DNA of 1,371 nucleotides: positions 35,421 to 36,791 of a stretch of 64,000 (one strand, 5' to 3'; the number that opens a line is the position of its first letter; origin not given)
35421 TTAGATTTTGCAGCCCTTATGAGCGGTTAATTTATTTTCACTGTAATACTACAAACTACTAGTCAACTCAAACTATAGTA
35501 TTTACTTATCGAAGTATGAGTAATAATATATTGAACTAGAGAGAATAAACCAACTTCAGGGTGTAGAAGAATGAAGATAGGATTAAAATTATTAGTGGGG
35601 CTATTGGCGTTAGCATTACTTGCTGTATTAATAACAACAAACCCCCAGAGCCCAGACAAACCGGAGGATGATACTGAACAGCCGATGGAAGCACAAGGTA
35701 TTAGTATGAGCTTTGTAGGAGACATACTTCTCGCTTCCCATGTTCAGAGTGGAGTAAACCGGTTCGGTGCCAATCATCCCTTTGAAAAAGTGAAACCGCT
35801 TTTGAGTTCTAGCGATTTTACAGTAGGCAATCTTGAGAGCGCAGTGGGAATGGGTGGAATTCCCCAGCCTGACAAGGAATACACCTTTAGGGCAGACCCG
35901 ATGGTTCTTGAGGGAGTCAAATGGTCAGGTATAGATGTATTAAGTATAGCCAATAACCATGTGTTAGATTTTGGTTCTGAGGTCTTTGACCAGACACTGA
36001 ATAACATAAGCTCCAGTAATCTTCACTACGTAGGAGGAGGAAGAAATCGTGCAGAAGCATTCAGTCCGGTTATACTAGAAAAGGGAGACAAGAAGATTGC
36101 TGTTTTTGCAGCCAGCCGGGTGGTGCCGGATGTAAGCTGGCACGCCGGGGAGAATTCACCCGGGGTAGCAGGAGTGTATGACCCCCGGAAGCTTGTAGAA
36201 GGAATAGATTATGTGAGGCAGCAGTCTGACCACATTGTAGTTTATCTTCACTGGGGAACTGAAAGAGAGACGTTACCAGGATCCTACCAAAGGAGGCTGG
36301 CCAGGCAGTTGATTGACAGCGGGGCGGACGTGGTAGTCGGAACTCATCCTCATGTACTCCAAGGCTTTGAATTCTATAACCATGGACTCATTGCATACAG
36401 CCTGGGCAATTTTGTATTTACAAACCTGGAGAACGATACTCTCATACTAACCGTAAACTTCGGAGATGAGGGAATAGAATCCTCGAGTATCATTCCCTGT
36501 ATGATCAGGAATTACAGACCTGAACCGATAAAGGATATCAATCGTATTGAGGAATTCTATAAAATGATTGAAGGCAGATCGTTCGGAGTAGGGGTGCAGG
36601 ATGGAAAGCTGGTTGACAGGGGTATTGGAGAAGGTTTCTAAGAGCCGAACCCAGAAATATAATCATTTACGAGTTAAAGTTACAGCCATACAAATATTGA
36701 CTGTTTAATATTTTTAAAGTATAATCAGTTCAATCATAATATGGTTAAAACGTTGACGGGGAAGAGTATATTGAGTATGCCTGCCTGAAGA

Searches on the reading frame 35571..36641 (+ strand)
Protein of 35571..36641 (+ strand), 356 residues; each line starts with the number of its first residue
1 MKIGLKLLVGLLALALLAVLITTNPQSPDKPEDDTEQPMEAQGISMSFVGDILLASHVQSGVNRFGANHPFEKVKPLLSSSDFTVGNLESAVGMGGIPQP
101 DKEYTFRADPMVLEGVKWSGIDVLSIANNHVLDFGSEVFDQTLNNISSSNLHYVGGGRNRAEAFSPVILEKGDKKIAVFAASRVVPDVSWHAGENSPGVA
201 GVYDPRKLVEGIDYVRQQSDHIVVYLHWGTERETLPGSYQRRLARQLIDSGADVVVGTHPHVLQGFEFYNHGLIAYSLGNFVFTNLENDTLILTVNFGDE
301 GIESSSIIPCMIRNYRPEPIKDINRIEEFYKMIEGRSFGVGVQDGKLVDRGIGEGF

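Call 61: search_protein_families(library=pfam, proteins=[window:35571-36641:+], max_evalue=0.00001)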
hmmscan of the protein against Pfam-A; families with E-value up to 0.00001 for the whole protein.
window:35571-36641:+ (356 aa): 1 family
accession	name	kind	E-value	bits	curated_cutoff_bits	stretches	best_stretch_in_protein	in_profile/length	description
PF09587.15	PGA_cap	-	7.3e-71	239.1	27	1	46-284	2-254/255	Bacterial capsule synthesis protein PGA_cap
